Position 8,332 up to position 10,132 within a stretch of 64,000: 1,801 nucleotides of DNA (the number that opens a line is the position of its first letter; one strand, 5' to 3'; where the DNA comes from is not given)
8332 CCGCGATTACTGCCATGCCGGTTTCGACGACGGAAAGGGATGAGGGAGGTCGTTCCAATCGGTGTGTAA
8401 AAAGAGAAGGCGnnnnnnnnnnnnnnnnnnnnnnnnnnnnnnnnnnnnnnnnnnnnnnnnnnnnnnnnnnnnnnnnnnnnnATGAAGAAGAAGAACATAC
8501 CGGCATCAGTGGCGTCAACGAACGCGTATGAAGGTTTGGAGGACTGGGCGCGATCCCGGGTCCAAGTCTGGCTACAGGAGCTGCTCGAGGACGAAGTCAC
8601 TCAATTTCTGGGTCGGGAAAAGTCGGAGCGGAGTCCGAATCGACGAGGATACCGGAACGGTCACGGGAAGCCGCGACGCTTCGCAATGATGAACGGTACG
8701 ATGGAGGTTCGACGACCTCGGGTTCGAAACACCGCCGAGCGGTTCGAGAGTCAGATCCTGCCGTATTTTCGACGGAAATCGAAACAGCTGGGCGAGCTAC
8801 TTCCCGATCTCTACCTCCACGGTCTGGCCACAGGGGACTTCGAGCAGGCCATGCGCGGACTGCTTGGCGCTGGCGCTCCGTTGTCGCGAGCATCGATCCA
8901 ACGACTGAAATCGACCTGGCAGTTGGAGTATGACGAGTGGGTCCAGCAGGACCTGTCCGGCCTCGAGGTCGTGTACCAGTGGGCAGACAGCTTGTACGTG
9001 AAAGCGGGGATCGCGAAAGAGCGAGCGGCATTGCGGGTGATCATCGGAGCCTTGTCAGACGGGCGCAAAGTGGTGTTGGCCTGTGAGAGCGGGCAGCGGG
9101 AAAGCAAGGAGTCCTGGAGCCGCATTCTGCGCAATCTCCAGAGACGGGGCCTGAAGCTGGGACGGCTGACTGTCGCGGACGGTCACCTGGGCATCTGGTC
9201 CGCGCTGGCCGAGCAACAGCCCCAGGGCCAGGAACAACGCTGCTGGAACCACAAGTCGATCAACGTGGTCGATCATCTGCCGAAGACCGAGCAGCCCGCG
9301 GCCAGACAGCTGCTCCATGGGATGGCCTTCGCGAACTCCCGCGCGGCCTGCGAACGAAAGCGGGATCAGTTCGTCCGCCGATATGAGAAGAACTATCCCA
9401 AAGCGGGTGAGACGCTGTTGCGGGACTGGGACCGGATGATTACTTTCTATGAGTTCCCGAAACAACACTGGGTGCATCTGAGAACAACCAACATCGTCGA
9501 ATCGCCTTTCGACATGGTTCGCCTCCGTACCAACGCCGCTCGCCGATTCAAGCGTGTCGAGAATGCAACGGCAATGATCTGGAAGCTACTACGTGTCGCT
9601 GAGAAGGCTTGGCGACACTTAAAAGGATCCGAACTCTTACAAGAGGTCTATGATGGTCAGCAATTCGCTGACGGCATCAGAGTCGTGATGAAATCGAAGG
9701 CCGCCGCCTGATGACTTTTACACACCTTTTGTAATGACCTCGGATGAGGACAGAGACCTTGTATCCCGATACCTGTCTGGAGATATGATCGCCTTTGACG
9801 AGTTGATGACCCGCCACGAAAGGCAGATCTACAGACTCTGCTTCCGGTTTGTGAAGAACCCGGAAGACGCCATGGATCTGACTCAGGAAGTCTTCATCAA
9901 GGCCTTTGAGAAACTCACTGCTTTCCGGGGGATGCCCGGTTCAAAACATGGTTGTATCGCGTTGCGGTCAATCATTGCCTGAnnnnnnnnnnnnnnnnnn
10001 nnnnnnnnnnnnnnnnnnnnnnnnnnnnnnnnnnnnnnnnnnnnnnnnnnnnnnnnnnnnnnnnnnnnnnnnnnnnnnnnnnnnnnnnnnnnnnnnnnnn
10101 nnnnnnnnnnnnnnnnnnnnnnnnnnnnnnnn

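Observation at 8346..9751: IS256-family element with perfect 8-bp TSD inserted after codon ~10 of an ECF sigma factor gene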

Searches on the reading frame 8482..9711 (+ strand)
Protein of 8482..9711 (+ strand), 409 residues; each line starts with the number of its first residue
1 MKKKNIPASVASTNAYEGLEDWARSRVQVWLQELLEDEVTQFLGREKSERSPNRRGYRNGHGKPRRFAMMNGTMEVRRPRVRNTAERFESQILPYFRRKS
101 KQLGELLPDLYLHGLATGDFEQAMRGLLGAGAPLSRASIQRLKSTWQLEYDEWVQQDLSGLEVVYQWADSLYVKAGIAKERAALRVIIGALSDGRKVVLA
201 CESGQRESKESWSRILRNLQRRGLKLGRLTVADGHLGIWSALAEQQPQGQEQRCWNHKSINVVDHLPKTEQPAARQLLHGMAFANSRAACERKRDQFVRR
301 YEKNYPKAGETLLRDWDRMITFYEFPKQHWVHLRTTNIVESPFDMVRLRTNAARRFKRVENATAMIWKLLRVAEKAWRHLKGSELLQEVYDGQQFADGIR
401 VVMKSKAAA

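Call 4: search_protein_families(library=pfam, proteins=[window:8482-9711:+], max_evalue=0.01)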
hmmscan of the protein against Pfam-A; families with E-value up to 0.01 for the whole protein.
window:8482-9711:+ (409 aa): 1 family
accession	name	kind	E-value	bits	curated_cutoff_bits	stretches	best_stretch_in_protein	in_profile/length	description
PF00872.24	Transposase_mut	-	6.7e-60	203.4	21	1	10-378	13-377/379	Transposase, Mutator family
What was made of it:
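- On IS256 family (insertion sequence): PF00872 scores 203.4 bits against a cutoff of 21 (call 4).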

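Call 26: find_encoding_contigs(protein=window:8482-9711:+, flank=3000, max_places=10)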
Protein window:8482-9711:+ (409 aa): no gene with exactly this product is on record in the collection.

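Call 29: search_protein_families(library=ncbifam, proteins=[window:8482-9711:+], max_evalue=0.01)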
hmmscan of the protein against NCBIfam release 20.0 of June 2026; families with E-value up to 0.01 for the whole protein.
window:8482-9711:+ (409 aa): 2 families
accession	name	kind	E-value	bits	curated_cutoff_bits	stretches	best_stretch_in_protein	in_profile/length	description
NF033543.2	transpos_IS256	equivalog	5.8e-81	272.1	150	1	39-370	1-335/338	IS256 family transposase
NF033544.1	transpos_IS1249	exception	3.6e-06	26.4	300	1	190-303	112-218/382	IS1249 family transposase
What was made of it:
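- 8377..9741 (+): IS256-family insertion sequence, 1,365 bp, in the same orientation as the sigma gene. Transposase family: calls 4 and 29.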

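Call 31: search_solved_structures(query=window:8482-9711:+, max_evalue=0.001, show_alignments=1)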
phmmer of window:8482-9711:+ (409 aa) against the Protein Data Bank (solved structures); distinct sequences matched with E-value up to 0.001: 1.
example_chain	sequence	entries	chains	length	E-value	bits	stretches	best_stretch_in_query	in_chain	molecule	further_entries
6xg8_A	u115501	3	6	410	3.6e-28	101.6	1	19-354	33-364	Mutator family transposase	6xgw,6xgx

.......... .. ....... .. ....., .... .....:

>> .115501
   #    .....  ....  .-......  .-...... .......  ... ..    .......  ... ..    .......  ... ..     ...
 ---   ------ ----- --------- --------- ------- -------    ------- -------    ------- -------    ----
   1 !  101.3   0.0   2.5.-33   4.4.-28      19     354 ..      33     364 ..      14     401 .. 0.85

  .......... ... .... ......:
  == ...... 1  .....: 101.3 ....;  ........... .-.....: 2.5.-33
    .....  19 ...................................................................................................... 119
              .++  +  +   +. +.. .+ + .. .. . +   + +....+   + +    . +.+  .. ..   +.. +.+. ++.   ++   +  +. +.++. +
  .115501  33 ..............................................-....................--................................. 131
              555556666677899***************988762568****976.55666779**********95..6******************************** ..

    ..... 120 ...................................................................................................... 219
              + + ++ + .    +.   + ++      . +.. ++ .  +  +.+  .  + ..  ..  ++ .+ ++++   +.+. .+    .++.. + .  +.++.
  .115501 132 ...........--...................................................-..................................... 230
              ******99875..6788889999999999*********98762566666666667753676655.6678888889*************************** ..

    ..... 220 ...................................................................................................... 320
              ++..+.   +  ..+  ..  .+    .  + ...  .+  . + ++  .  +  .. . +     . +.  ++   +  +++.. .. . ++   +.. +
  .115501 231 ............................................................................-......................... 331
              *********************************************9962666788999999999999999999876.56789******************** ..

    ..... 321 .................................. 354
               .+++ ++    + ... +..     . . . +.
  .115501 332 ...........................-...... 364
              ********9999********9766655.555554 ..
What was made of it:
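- Closest known: IS256 family insertion sequences. Different: The match to ISCth4 is distant (phmmer E = 3.6e-28 over residues 19-354, call 31).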

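Call 33: find_homologous_proteins(query=window:8482-9711:+, max_evalue=1e-30)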
Query window:8482-9711:+ (409 aa): 7980 proteins with E <= 1e-30 among 8000 candidates; the best 120 are listed.
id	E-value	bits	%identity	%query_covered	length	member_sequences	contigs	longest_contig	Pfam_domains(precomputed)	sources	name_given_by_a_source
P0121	2.1e-271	917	99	100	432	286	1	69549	PF00872.25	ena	-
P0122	5.2e-244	827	87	100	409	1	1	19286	PF00872.25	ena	-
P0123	1.7e-243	825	89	100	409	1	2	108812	PF00872.25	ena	-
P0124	3.6e-243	824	87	100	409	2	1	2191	PF00872.25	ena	-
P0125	4.4e-243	824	86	100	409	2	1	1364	PF00872.25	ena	-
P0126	1.7e-241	819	87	100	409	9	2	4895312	PF00872.25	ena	-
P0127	6.0e-234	794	83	100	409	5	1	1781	PF00872.25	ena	-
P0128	1.5e-229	780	83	100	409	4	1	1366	PF00872.25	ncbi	-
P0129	9.0e-228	774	83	100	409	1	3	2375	PF00872.25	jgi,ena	jgi:transposase-like protein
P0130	4.5e-225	765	82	100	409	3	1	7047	PF00872.25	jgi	jgi:putative transposase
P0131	1.0e-224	764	53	98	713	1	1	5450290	PF10551.16,PF00872.25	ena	-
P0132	7.7e-223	757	86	94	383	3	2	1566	PF00872.25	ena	-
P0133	1.8e-209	713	92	83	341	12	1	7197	PF00872.25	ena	-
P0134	8.8e-206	701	89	83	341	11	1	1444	PF00872.25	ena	-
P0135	1.1e-189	648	87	80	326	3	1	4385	PF00872.25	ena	-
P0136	5.9e-187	639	69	100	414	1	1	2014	PF00872.25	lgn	-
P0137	2.6e-186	637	68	100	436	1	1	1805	PF00872.25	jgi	jgi:putative transposase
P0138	5.9e-186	636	69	100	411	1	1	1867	PF00872.25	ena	-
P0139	4.1e-184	630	69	97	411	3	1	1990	PF00872.25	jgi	jgi:putative transposase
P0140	1.1e-183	629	68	100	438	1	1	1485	PF00872.25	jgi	jgi:putative transposase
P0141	2.1e-183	628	66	100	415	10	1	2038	PF00872.25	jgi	jgi:transposase-like protein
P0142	6.0e-183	626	66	100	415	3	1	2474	PF00872.25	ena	-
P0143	7.1e-183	626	66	100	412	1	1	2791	PF00872.25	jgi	-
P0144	1.3e-182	625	69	99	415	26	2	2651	PF00872.25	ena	-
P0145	1.6e-182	625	66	100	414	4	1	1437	PF00872.25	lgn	-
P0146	2.7e-182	624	68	99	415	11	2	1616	PF00872.25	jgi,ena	jgi:transposase-like protein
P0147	4.9e-182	623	67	97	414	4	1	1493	PF00872.25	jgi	jgi:putative transposase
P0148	2.3e-181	621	66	100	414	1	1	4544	PF00872.25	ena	-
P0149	2.5e-181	621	69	94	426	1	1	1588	PF00872.25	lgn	-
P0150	3.6e-181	620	68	97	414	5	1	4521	PF00872.25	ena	-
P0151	7.7e-181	619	65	100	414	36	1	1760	PF00872.25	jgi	-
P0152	1.7e-180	618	67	99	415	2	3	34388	PF00872.25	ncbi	-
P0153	3.6e-180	617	67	97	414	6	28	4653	PF00872.25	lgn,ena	-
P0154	3.6e-180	617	68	99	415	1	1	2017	PF00872.25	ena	-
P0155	7.7e-180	616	67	97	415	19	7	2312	PF00872.25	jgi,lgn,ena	-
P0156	8.0e-180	616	66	99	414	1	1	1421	PF00872.25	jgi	jgi:putative transposase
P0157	1.2e-179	615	66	100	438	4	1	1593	PF00872.25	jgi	jgi:putative transposase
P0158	1.8e-179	615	66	99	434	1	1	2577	PF00872.25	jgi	jgi:putative transposase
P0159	2.1e-179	614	66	97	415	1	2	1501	PF00872.25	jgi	jgi:putative transposase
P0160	2.3e-179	614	68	100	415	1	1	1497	PF10551.16,PF00872.25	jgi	jgi:putative transposase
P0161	4.1e-179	613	64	100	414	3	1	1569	PF00872.25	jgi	jgi:putative transposase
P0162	1.0e-178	612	67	95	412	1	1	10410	PF00872.25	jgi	jgi:transposase-like protein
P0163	1.1e-178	612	68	94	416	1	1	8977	PF00872.25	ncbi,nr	ncbi:MAG: IS256 family transposase [Candidatus Eisenbacteria bacterium]|nr:IS256 family transposase 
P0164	1.9e-178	611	68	97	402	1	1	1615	PF00872.25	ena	-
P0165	2.0e-178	611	66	98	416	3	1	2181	PF00872.25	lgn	-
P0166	4.2e-178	610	65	100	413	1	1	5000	PF00872.25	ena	-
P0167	6.3e-178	610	65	99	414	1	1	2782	PF00872.25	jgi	-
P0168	1.5e-177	608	67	98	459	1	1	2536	PF00872.25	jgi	jgi:transposase-like protein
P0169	5.2e-177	607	65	100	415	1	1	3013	PF10551.16,PF00872.25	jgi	jgi:putative transposase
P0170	6.1e-177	606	65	100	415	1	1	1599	PF10551.16,PF00872.25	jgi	-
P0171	1.3e-176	605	66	98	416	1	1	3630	PF00872.25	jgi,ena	-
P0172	1.7e-176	605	66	98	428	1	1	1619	PF00872.25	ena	-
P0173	1.7e-176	605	66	98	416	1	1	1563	PF00872.25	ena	-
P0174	3.1e-176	604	64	100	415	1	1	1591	PF10551.16,PF00872.25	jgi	jgi:putative transposase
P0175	5.4e-176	603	68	95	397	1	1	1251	PF00872.25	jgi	jgi:putative transposase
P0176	1.1e-175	602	65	98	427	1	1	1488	PF00872.25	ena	-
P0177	2.7e-175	601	67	97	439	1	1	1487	PF00872.25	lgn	-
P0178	1.3e-174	599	65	97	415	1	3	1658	PF00872.25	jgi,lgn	-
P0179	1.5e-174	598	63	100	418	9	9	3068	PF00872.25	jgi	jgi:putative transposase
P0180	3.0e-174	597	64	100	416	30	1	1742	PF10551.16,PF00872.25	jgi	jgi:transposase-like protein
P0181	3.8e-174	597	65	98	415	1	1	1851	PF00872.25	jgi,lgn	jgi:putative transposase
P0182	9.9e-174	596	64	98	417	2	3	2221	PF00872.25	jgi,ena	-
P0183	1.5e-173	595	65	97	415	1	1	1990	PF00872.25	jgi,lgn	-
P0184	3.5e-173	594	64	100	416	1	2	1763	PF10551.16,PF00872.25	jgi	jgi:putative transposase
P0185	3.5e-173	594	64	100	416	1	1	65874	PF10551.16,PF00872.25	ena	-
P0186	4.0e-173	594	65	97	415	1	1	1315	PF00872.25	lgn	-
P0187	5.0e-173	593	64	98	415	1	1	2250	PF00872.25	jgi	jgi:putative transposase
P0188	5.4e-173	593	64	97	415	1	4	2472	PF00872.25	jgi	jgi:putative transposase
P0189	9.3e-173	593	64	97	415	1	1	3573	PF00872.25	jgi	-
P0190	1.1e-172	592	64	98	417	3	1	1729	PF00872.25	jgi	jgi:transposase-like protein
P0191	1.3e-172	592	63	100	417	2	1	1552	PF00872.25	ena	-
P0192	1.7e-172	592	65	97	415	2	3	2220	PF00872.25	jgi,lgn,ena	-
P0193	1.8e-172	592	65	98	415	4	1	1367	PF00872.25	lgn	-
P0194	2.8e-172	591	63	100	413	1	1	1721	PF00872.25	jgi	jgi:putative transposase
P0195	3.0e-172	591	64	100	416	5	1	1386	PF10551.16,PF00872.25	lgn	-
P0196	3.0e-172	591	64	98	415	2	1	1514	PF00872.25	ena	-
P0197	3.3e-172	591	64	98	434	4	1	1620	PF00872.25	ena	-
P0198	3.4e-172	591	65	94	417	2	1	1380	PF00872.25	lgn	-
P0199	3.6e-172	591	64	98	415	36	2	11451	PF00872.25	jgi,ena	jgi:transposase-like protein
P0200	4.2e-172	590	64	98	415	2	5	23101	PF00872.25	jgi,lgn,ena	-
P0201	4.5e-172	590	63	100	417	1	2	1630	PF00872.25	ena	-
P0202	4.5e-172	590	64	98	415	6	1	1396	PF00872.25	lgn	-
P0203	4.9e-172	590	64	99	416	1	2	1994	PF10551.16,PF00872.25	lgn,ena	-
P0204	5.0e-172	590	64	98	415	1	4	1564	PF00872.25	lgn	-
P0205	5.9e-172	590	63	100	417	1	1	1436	PF00872.25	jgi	-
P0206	6.5e-172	590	64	97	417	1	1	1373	PF00872.25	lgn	-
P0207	6.8e-172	590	62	100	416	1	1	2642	PF00872.25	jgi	-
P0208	7.0e-172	590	64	97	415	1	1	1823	PF00872.25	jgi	jgi:putative transposase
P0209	7.5e-172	590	63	98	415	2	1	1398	PF00872.25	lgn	-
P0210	8.2e-172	589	64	100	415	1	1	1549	PF00872.25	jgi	-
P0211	8.7e-172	589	64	97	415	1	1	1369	PF00872.25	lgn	-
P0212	9.1e-172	589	65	98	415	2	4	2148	PF00872.25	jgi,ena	-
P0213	1.0e-171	589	65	97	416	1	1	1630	PF00872.25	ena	-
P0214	1.2e-171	589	64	100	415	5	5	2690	PF10551.16,PF00872.25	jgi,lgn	jgi:putative transposase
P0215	1.2e-171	589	65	97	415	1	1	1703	PF00872.25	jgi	jgi:transposase-like protein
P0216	1.3e-171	589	63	98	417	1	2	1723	PF00872.25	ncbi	-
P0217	1.4e-171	589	63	100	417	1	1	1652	PF00872.25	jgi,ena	-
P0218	1.4e-171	589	62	100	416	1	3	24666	PF00872.25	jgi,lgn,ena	jgi:transposase-like protein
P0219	1.5e-171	589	64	97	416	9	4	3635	PF00872.25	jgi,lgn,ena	-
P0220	1.8e-171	588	64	97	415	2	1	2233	PF00872.25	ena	-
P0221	2.3e-171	588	63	100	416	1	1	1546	PF00872.25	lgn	-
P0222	2.4e-171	588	64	98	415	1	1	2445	PF00872.25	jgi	jgi:transposase-like protein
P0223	2.4e-171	588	64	98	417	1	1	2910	PF00872.25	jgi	-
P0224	2.5e-171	588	64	98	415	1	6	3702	PF00872.25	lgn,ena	-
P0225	2.5e-171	588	63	100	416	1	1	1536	PF00872.25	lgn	-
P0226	3.1e-171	588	62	100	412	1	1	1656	PF00872.25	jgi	jgi:putative transposase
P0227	3.3e-171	587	63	97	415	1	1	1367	PF00872.25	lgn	-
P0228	3.8e-171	587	64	97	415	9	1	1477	PF00872.25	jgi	-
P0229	4.8e-171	587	64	98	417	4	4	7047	PF00872.25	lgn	-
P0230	5.1e-171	587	65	97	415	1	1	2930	PF00872.25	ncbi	-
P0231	5.2e-171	587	64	97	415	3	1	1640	PF00872.25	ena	-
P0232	7.1e-171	586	64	99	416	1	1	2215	PF10551.16,PF00872.25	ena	-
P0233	7.5e-171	586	63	98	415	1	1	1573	PF00872.25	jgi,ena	-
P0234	8.0e-171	586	64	97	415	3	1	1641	PF00872.25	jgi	jgi:putative transposase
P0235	9.6e-171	586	65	97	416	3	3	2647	PF00872.25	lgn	-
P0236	1.0e-170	586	64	98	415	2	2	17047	PF00872.25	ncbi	-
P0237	1.0e-170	586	64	96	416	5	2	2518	PF00872.25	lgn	-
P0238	1.0e-170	586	63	99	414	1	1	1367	PF00872.25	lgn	-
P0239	1.3e-170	586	64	98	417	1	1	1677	PF00872.25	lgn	-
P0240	1.5e-170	585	63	98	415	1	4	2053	PF00872.25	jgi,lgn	jgi:transposase-like protein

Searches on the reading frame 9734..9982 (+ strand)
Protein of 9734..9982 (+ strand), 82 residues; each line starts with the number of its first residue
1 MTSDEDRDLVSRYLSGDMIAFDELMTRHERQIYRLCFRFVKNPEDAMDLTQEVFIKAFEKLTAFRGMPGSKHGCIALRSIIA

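Call 25: find_encoding_contigs(protein=window:9734-9982:+, flank=3000, max_places=10)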
Protein window:9734-9982:+ (82 aa): 3 contigs read that carry it; 2 places shown.
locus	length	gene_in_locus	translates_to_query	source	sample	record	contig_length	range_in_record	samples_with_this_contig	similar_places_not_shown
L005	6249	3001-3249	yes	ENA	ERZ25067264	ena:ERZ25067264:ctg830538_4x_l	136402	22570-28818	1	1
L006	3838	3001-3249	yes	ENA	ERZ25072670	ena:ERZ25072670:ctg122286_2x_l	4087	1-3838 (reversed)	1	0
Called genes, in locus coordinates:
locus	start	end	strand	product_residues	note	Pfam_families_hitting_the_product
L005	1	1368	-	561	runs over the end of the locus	PF00664:ABC_membrane, PF00005:ABC_tran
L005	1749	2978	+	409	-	PF00872:Transposase_mut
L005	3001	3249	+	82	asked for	PF04542:Sigma70_r2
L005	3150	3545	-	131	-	-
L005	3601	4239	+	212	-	-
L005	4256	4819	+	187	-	-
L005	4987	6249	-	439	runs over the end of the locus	PF13660:DUF4147, PF05161:MOFRL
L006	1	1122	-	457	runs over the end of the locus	?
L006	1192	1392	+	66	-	-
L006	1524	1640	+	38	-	-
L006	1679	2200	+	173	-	PF00872:Transposase_mut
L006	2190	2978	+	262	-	PF00872:Transposase_mut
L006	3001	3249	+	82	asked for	PF04542:Sigma70_r2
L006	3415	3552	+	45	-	PF04545:Sigma70_r4 (weak), PF08281:Sigma70_r4_2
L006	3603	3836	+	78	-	?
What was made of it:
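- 9734..9982 (+): 82-aa chimeric ORF: Met-Thr-Ser supplied by the IS end, then sigma residues 17-76, then an out-of-frame tail ending in a stop. The identical 82-aa product is called on contigs from two other assemblies (call 25).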
